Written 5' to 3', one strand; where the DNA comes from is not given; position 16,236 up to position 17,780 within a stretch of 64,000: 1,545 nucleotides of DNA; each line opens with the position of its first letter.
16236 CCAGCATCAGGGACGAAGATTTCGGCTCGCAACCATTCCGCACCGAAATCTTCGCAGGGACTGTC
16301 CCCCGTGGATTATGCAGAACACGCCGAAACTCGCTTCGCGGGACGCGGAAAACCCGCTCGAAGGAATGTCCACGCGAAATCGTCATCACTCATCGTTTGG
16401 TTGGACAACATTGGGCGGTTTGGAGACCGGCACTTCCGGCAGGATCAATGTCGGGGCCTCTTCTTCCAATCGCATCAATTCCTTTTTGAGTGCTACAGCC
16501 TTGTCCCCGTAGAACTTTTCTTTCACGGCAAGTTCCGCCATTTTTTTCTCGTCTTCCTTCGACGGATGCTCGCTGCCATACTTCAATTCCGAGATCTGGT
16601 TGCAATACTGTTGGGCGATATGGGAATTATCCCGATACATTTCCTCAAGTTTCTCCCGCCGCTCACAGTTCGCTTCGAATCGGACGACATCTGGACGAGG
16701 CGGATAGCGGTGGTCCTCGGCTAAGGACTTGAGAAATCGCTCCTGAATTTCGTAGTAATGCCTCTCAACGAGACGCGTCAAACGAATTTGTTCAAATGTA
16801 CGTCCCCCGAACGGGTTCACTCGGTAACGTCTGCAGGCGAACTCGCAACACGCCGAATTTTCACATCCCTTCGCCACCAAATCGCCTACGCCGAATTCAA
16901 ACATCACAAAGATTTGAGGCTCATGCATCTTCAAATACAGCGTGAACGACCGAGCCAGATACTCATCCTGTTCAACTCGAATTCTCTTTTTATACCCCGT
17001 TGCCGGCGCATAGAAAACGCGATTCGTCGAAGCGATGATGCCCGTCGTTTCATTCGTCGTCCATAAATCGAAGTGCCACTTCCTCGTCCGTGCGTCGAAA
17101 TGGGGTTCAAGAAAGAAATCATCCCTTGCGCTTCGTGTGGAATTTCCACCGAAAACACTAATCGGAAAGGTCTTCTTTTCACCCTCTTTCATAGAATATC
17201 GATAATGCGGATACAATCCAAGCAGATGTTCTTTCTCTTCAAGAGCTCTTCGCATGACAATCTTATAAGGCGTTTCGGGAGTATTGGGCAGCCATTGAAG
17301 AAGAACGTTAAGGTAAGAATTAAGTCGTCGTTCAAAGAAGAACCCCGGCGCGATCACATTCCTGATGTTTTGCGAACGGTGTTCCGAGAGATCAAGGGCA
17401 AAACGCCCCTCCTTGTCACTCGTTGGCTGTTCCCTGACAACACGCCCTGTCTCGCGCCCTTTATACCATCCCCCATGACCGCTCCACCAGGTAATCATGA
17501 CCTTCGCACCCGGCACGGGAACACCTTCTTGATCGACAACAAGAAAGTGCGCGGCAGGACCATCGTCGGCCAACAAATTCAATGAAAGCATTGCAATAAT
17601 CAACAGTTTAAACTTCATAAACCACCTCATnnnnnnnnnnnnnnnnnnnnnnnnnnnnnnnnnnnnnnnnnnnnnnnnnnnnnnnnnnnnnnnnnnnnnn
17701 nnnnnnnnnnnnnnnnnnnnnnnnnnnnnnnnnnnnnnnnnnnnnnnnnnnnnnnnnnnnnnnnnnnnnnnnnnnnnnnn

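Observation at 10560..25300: Low-GC ~14.7 kb island organised like a polymorphic-toxin / tandem-immunity / orphan-tip locus, with no recognisable dedicated secretion-system marker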

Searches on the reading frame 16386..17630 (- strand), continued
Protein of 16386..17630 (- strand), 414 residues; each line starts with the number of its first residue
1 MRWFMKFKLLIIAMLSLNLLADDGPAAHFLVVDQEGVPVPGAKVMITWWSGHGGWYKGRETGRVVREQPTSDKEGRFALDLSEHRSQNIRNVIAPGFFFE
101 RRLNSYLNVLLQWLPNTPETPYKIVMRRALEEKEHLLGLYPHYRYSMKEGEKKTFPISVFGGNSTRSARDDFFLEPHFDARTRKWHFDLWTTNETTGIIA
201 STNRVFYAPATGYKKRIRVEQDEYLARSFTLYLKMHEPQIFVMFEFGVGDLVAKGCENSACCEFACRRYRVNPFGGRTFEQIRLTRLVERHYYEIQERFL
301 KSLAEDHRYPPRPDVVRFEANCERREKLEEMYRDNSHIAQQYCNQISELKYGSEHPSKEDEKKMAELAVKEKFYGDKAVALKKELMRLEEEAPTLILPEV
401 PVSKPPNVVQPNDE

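Call 78: find_encoding_contigs(protein=P0170, flank=10000, max_places=2)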
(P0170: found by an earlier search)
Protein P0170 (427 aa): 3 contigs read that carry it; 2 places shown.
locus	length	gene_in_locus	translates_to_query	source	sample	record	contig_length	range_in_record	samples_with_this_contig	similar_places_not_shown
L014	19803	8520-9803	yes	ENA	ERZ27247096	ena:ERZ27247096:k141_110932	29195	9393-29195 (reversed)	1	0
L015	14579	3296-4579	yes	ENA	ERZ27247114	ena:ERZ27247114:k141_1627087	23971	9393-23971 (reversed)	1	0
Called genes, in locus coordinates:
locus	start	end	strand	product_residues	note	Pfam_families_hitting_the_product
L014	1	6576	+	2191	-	?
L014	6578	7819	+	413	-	-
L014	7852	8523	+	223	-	-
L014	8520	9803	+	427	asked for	-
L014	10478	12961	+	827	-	-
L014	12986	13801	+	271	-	PF03279:Lip_A_acyltrans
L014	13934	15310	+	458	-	PF01408:GFO_IDH_MocA (faint), PF16490:Oxidoreduct_C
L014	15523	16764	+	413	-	PF00158:Sigma54_activat (faint), PF01078:Mg_chelatase (faint), PF05496:RuvB_N, PF00004:AAA, PF07728:AAA_5 (weak), PF13173:AAA_14, PF16193:AAA_assoc_2, PF12002:MgsA_C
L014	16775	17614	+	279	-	PF17930:LpxI_N, PF06230:LpxI_C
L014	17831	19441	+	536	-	PF06283:ThuA, PF14100:DUF6807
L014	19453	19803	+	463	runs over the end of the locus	PF01408:GFO_IDH_MocA, PF22725:GFO_IDH_MocA_C3 (faint), PF19051:GFO_IDH_MocA_C2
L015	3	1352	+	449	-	?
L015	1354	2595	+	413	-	-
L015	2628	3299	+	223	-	-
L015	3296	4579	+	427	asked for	-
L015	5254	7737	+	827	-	-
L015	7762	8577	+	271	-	PF03279:Lip_A_acyltrans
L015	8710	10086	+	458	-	PF01408:GFO_IDH_MocA (faint), PF16490:Oxidoreduct_C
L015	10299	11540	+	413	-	PF00158:Sigma54_activat (faint), PF01078:Mg_chelatase (faint), PF05496:RuvB_N, PF00004:AAA, PF07728:AAA_5 (weak), PF13173:AAA_14, PF16193:AAA_assoc_2, PF12002:MgsA_C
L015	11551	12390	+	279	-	PF17930:LpxI_N, PF06230:LpxI_C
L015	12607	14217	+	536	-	PF06283:ThuA, PF14100:DUF6807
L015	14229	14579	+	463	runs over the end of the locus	PF01408:GFO_IDH_MocA, PF22725:GFO_IDH_MocA_C3 (faint), PF19051:GFO_IDH_MocA_C2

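Call 92: find_encoding_contigs(protein=P0045, flank=7000, max_places=3)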
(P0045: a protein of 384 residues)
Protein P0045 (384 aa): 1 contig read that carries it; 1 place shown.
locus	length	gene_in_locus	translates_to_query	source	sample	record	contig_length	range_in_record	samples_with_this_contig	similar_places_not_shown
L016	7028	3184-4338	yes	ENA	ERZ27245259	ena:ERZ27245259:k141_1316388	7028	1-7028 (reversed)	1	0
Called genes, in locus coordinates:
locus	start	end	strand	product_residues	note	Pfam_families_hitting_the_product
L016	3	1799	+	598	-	?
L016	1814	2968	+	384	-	-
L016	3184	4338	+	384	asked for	-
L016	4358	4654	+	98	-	-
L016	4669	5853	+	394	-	-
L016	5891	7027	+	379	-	?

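Call 96: search_protein_families(library=pfam, proteins=[L016:3-1799:+, L016:1814-2968:+, L016:4358-4654:+, L016:5891-7027:+, L014:1-6576:+, L007:13028-14611:-, L007:15580-16662:+], max_evalue=0.01)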
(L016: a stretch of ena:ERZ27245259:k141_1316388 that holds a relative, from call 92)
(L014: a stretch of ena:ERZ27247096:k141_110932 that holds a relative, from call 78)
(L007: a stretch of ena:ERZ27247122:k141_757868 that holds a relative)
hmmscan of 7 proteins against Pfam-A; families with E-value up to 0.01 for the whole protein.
L016:3-1799:+ (598 aa): 1 family
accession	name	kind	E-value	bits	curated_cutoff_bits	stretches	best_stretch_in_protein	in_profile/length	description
PF05990.18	DUF900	-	0.0026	17.7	20.5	1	322-393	52-114/232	Alpha/beta hydrolase of unknown function (DUF900)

L016:1814-2968:+ (384 aa): 0 families

L016:4358-4654:+ (98 aa): 0 families

L016:5891-7027:+ (379 aa): 0 families

L014:1-6576:+ (2191 aa): 2 families
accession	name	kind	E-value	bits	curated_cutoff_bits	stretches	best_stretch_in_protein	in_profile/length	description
PF18884.5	TSP3_bac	-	2.2e-22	79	25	4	825-846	1-22/22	Bacterial TSP3 repeat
PF17780.6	OCRE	-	2.8e-19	69.3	24.7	3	197-259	4-49/52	OCRE domain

L007:13028-14611:- (527 aa): 0 families

L007:15580-16662:+ (360 aa): 0 families

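Call 107: fold_search(model_id=the predicted structure, library=viral)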
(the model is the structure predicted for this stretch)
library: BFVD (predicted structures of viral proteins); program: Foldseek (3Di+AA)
matches with E <= 10: 588; with E <= 0.001: 0
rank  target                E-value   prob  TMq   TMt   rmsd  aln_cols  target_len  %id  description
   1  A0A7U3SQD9            2.8e-03  0.99  0.18  0.13   8.7       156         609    8  (no name in the UniProt tables at hand)
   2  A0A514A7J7            3.0e-03  0.97  0.18  0.27   8.2       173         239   11  (no name in the UniProt tables at hand)
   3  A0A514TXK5            4.2e-03  1.00  0.19  0.24   8.8       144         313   11  (no name in the UniProt tables at hand)
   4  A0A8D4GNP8            6.6e-03  0.82  0.18  0.10  24.8       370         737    8  (no name in the UniProt tables at hand)
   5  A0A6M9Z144            1.4e-02  0.14  0.10  0.16  34.9       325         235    9  (no name in the UniProt tables at hand)
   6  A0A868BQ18            1.9e-02  0.93  0.18  0.21   7.9       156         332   10  (no name in the UniProt tables at hand)
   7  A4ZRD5                2.3e-02  0.99  0.16  0.11   7.3       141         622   11  Structural protein [Synechococcus phage Syn5]
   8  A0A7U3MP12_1          3.0e-02  0.97  0.11  0.05   7.0        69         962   19  (no name in the UniProt tables at hand)
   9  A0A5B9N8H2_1          3.0e-02  0.08  0.11  0.06  35.0       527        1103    9  (no name in the UniProt tables at hand)
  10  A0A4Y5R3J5            3.2e-02  0.08  0.10  0.06  21.5       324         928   12  Polyprotein [Arracacha virus B]
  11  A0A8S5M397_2          3.4e-02  0.21  0.14  0.07  24.2       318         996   11  FdeC-like protein [Siphoviridae sp. ctqpo8]
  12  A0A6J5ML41            3.4e-02  0.04  0.08  0.07  24.9       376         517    8  Uncharacterized protein [uncultured Caudovirales phage]
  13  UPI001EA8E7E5         3.8e-02  0.54  0.16  0.14   9.1       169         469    8  (no name look-up for this kind of identifier)
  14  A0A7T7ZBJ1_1          3.8e-02  0.14  0.13  0.07  27.6       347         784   10  (no name in the UniProt tables at hand)
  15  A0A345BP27            5.4e-02  0.23  0.14  0.08  29.1       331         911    8  Uncharacterized protein [crAssphage sp. isolate ctcc615]
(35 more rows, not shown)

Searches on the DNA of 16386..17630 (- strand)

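Call 69: search_rna_families(sources=[L007, L005, L012], threshold=evalue, max_evalue=1)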
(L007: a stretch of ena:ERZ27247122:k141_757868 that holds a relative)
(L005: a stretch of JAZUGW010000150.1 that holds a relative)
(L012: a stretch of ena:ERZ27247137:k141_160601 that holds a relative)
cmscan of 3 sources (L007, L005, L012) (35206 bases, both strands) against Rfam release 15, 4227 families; matches with E-value up to 1: 0.
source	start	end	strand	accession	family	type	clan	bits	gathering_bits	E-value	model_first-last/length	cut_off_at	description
